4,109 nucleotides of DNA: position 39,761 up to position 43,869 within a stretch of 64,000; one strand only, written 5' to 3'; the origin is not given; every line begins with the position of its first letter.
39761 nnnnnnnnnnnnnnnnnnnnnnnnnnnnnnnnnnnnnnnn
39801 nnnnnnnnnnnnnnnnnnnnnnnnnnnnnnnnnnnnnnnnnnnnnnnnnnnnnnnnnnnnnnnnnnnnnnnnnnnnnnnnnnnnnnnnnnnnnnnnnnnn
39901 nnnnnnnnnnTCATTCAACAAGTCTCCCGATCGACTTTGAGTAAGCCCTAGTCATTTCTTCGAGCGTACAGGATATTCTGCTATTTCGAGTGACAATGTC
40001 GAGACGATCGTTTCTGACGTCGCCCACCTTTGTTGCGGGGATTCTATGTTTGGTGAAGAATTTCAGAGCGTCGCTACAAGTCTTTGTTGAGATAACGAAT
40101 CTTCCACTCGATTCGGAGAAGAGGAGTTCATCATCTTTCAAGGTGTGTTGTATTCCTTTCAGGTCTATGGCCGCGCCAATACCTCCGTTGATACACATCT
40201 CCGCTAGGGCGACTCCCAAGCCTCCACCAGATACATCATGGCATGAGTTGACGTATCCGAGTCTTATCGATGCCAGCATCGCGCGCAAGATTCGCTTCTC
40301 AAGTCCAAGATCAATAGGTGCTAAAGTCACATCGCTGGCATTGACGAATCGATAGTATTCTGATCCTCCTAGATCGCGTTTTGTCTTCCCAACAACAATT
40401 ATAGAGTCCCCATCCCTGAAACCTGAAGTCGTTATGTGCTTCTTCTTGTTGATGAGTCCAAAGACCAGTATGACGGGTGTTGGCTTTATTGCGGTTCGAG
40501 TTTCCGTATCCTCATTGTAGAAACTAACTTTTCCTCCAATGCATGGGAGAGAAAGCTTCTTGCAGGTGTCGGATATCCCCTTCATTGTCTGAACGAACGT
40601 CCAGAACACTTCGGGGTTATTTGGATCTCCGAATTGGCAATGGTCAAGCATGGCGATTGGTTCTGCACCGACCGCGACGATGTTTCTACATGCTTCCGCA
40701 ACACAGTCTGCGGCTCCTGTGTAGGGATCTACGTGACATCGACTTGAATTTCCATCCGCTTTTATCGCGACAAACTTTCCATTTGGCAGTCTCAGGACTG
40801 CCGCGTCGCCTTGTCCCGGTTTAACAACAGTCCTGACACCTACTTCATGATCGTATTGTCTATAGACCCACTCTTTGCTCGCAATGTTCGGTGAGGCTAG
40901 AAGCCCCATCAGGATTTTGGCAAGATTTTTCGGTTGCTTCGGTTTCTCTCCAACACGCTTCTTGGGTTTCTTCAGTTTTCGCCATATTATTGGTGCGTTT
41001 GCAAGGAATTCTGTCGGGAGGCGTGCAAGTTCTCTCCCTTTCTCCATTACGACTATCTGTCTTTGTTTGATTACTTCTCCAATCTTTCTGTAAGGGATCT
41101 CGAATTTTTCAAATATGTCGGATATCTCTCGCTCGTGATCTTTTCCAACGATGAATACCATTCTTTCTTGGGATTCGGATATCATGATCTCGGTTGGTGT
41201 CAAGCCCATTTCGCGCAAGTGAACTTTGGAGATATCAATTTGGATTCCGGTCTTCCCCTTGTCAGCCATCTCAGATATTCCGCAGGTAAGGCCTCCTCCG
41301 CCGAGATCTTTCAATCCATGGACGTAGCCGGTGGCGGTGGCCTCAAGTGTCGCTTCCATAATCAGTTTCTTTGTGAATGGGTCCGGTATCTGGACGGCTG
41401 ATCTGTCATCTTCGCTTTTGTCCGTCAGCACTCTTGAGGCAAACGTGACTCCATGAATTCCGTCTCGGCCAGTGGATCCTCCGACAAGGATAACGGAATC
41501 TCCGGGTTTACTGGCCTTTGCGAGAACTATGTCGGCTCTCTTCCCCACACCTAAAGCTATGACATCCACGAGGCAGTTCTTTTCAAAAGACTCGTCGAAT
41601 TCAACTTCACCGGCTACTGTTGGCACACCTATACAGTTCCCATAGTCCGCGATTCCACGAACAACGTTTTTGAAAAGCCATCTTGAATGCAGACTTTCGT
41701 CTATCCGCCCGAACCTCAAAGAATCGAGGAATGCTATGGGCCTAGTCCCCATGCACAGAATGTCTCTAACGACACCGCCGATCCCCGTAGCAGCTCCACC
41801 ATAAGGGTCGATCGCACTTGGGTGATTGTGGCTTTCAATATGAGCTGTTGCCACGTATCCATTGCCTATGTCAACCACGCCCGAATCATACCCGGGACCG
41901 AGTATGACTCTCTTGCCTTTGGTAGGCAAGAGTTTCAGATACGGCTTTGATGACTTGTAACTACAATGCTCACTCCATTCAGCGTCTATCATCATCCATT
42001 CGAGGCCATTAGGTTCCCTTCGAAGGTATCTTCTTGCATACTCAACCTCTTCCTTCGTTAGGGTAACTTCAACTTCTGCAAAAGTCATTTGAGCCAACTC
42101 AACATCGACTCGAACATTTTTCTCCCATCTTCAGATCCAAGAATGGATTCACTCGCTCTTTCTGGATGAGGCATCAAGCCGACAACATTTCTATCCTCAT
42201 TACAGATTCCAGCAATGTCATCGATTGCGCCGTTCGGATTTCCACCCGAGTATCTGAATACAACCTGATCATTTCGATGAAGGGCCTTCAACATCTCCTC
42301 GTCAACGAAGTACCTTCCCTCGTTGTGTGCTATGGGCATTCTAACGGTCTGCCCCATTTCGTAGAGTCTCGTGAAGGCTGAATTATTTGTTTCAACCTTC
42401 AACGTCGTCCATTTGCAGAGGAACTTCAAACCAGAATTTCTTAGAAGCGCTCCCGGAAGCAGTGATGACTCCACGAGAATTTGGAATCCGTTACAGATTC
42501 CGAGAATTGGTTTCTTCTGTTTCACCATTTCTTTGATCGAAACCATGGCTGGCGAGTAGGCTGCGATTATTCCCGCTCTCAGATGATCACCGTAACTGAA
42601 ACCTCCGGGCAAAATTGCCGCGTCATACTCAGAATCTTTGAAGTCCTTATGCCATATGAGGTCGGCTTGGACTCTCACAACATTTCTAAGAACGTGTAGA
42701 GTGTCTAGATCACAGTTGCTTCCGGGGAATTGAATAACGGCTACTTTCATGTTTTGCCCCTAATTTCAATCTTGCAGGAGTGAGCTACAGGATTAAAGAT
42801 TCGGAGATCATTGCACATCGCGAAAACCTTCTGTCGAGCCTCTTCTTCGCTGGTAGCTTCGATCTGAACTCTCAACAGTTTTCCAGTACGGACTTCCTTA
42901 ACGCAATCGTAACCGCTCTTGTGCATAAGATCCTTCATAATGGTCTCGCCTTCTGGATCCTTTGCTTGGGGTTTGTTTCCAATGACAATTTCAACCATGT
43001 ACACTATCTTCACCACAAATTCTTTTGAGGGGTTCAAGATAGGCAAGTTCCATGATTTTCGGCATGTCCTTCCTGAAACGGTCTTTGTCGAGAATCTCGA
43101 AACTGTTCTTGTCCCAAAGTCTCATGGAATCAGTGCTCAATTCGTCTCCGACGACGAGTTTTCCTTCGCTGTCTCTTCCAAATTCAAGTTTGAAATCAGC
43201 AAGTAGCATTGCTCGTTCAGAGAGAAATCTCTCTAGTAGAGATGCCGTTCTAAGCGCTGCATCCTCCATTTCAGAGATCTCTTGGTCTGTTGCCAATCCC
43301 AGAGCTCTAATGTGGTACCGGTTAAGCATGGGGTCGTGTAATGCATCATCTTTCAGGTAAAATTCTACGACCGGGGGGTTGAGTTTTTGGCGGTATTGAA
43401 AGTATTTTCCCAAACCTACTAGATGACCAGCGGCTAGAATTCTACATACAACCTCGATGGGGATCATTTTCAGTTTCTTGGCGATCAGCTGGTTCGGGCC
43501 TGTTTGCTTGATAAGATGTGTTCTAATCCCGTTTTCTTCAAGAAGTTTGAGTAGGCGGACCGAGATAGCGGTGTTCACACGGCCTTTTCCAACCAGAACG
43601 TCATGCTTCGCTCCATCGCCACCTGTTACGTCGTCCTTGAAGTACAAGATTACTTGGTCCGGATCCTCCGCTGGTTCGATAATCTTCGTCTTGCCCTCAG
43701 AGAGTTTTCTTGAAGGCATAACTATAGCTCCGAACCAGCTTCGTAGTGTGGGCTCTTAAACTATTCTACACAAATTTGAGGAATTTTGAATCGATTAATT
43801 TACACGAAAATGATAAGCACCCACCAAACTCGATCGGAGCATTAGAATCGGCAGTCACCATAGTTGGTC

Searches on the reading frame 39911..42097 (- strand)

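Call 7: search_protein_families(library=pfam, proteins=[window:39911-42097:-], max_evalue=0.01)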
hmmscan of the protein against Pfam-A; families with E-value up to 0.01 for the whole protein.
window:39911-42097:- (728 aa): 3 families
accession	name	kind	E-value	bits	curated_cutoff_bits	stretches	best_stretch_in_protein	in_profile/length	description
PF02769.27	AIRS_C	-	1.7e-59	200.9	23.1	2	197-350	1-153/156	AIR synthase related protein, C-terminal domain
PF00586.29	AIRS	-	1.3e-53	180.6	24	2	430-549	2-112/112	AIR synthase related protein, N-terminal domain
PF18072.6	FGAR-AT_linker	-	1.8e-10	41.6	26.6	1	10-48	9-50/50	Formylglycinamide ribonucleotide amidotransferase linker domain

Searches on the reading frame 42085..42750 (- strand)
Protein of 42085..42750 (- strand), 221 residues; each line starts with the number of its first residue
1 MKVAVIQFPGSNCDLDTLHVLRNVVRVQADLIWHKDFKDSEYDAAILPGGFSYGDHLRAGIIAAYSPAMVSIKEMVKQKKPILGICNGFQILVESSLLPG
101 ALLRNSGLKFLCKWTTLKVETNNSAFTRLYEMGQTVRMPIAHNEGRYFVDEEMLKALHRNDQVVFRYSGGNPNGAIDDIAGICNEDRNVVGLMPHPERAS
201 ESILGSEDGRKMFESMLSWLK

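Call 7: search_protein_families(library=pfam, proteins=[window:42085-42750:-], max_evalue=0.01)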
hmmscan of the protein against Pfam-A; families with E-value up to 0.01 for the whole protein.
window:42085-42750:- (221 aa): 5 families
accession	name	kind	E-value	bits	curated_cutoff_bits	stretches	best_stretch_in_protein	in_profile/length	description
PF13507.12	GATase_5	-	1.5e-38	132.8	27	1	2-216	3-256/260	CobB/CobQ-like glutamine amidotransferase domain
PF00117.34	GATase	-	1.9e-09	37.9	22.8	1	23-200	25-175/190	Glutamine amidotransferase class-I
PF01965.30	DJ-1_PfpI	-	6e-09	36.4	26.6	1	25-100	46-115/165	DJ-1/PfpI family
PF07685.20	GATase_3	-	9.5e-08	32.3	27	1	18-95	16-91/196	CobB/CobQ-like glutamine amidotransferase domain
PF07722.19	Peptidase_C26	-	0.00058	20.1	20.5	1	71-92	97-118/219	Peptidase C26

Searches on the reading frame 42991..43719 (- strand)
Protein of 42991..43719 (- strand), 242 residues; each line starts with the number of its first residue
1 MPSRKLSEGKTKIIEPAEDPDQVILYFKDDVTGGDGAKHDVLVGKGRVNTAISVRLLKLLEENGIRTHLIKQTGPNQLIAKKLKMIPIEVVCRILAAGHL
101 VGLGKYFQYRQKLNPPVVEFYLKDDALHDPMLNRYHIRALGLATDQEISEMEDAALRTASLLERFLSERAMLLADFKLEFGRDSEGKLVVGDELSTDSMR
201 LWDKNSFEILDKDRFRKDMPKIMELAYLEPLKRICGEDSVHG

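Call 7: search_protein_families(library=pfam, proteins=[window:42991-43719:-], max_evalue=0.01)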
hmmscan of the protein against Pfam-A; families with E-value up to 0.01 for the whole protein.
window:42991-43719:- (242 aa): 1 family
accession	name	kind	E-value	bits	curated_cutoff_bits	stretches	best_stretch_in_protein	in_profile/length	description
PF01259.24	SAICAR_synt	-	1.3e-64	218.5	20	1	6-223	2-223/233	SAICAR synthetase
